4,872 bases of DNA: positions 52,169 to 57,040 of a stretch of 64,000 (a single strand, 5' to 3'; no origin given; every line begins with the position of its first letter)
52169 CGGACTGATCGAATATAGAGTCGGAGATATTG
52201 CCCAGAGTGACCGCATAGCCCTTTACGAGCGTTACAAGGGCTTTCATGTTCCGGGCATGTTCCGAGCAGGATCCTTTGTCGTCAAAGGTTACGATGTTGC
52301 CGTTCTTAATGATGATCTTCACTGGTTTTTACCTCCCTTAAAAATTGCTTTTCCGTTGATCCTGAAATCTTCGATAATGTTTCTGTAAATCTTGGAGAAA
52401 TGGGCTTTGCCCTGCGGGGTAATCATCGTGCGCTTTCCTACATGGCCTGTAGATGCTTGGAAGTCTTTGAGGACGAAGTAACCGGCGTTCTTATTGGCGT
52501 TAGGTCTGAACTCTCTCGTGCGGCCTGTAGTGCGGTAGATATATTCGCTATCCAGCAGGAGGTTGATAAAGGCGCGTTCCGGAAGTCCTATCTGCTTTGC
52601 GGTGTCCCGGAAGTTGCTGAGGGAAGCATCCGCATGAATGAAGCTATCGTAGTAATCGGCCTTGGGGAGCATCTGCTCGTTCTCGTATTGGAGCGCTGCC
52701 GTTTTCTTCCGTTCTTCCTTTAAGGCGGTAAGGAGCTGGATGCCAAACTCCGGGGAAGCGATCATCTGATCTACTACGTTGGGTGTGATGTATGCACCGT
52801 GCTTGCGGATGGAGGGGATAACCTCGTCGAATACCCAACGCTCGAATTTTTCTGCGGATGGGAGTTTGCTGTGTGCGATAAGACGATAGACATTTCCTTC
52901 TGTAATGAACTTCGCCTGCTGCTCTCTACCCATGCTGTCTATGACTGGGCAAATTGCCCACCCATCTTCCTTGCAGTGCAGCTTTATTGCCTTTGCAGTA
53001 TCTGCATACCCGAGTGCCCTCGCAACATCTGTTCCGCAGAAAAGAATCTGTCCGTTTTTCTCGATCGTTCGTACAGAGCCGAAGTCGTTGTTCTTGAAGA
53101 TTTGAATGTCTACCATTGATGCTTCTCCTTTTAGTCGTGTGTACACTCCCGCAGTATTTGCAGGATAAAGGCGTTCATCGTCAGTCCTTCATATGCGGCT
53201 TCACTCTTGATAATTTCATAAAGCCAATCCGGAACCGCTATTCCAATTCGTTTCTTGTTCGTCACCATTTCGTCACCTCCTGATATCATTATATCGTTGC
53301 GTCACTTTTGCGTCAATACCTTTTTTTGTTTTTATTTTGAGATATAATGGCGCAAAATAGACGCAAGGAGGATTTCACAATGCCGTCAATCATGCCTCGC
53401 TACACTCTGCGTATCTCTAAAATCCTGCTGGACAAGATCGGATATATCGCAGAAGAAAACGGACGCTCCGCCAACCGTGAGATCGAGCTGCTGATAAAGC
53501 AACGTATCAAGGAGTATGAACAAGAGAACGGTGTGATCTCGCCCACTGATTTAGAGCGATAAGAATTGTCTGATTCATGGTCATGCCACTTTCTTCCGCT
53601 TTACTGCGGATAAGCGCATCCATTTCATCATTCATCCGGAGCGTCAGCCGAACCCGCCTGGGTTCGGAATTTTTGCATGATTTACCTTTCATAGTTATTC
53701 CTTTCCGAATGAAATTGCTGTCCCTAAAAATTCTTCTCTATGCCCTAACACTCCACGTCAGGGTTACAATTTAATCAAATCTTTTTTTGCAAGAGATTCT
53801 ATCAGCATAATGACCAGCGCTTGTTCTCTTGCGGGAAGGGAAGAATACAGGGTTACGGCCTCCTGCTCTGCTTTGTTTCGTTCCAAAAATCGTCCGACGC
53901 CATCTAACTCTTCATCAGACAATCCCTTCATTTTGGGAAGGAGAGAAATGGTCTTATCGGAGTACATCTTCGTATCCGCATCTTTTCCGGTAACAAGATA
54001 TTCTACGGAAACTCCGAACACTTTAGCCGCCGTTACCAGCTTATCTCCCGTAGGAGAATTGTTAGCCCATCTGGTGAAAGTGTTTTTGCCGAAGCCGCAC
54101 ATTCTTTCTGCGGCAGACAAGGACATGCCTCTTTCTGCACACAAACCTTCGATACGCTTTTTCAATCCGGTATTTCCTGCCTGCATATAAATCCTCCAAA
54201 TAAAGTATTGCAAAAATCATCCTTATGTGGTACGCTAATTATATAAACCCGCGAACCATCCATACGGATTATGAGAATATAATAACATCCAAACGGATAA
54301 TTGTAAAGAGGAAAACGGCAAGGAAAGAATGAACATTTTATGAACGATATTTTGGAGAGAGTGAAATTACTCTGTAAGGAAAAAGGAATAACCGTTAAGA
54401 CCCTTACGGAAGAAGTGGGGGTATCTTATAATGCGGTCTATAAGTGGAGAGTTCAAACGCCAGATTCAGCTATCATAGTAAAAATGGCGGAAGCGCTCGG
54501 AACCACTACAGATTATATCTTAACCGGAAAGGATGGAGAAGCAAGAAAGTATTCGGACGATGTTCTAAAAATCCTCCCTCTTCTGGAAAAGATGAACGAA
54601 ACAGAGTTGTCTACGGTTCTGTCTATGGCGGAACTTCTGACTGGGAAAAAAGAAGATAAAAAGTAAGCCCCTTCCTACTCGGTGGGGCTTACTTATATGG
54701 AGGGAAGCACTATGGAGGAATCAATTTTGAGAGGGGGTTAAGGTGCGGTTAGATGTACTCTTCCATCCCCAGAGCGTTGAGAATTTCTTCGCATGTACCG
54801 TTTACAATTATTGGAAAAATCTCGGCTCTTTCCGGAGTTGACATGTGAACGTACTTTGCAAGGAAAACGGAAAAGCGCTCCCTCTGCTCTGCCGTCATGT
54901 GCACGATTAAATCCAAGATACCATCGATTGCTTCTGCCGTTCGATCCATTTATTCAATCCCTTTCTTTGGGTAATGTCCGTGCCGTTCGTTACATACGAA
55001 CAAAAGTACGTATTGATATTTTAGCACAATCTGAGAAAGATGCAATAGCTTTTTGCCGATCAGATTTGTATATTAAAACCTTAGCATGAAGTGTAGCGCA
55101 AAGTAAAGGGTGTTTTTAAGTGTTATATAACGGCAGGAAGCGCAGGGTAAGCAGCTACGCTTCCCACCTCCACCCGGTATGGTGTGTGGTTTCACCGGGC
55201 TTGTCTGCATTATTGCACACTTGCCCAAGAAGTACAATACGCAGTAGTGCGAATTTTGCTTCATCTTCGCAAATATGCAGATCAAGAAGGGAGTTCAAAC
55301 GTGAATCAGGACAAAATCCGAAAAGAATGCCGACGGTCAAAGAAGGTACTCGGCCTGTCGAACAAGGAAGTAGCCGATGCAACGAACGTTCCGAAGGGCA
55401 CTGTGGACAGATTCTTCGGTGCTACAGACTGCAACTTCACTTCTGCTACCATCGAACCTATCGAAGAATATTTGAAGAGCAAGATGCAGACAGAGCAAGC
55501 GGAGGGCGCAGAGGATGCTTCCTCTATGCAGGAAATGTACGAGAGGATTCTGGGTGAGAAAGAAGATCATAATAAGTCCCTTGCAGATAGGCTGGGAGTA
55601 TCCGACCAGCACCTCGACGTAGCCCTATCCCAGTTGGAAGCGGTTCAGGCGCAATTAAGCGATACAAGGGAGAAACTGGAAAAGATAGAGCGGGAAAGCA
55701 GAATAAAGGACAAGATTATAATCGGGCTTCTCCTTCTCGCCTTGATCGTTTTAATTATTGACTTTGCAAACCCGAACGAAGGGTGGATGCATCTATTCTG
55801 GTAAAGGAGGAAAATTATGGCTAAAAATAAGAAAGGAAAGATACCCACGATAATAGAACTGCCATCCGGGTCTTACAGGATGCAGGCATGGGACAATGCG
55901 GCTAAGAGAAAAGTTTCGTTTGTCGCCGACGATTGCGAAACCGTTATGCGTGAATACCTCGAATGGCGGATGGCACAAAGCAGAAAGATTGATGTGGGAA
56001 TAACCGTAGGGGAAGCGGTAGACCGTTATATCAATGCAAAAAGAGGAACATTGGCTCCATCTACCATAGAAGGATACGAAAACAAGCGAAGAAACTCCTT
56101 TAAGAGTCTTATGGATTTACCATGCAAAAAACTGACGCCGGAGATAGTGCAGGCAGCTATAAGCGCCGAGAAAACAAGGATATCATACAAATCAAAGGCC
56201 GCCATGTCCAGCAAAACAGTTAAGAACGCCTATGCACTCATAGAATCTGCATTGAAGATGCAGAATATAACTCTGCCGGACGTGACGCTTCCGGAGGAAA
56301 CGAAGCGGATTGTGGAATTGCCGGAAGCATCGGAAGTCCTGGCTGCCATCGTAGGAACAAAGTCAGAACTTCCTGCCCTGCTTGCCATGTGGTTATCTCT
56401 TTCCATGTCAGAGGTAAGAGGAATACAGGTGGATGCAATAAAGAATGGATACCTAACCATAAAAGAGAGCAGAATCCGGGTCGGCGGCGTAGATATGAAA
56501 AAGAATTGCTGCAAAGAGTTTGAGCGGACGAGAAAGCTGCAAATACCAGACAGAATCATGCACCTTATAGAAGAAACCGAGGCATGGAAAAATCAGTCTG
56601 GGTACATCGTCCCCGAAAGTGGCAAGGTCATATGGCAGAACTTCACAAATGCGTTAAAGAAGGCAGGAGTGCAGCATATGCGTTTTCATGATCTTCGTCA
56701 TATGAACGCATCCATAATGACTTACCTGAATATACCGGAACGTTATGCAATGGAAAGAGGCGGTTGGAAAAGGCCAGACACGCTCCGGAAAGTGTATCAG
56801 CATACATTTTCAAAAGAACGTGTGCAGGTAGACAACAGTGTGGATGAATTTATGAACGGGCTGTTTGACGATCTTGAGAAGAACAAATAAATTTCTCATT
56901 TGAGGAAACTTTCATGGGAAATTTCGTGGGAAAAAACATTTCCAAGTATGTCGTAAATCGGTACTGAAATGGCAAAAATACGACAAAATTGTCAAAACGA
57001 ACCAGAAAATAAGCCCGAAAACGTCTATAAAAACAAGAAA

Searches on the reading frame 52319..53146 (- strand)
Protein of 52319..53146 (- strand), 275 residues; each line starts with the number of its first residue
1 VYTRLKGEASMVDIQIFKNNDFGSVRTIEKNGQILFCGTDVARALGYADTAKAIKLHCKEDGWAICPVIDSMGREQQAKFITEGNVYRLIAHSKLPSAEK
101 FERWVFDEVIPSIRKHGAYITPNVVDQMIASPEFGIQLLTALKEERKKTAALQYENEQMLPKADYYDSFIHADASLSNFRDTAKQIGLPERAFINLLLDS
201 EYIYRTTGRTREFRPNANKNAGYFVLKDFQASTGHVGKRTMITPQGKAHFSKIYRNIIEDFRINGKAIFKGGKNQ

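Call 60: search_protein_families(library=pfam, proteins=[window:52319-53146:-], max_evalue=0.0001)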
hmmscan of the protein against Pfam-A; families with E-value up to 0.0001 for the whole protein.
window:52319-53146:- (275 aa): 2 families
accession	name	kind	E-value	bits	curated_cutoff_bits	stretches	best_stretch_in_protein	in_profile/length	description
PF02498.22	Bro-N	-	2.3e-23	83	25.6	1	25-111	2-96/96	BRO family, N-terminal domain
PF03374.19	ANT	-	7.7e-15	55.6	25.3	1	155-254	3-105/108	Phage antirepressor protein KilAC domain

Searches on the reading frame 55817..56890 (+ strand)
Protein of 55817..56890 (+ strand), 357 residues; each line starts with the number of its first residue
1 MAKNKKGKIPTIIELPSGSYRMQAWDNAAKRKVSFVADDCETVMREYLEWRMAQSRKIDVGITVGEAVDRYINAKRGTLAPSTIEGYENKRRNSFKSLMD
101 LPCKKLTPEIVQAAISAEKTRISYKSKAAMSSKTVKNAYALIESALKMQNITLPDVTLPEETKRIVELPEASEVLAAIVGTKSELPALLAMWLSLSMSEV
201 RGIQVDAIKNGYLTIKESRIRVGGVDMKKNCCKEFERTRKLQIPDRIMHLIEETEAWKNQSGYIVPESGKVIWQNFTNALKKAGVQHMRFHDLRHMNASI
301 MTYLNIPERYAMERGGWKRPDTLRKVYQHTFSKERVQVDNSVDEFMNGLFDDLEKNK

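Call 45: search_protein_families(library=phrogs, proteins=[window:55817-56890:+], max_evalue=0.00001)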
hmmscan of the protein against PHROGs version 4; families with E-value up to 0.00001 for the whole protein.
window:55817-56890:+ (357 aa): 3 families
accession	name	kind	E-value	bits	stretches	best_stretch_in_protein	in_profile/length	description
phrog_1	-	integration and excision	5.5e-34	119.4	1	17-347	121-452/611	integrase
phrog_216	-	integration and excision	4.4e-13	50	1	187-346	80-240/301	integrase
phrog_7685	-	integration and excision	4.1e-06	27.5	1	232-343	122-236/240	integrase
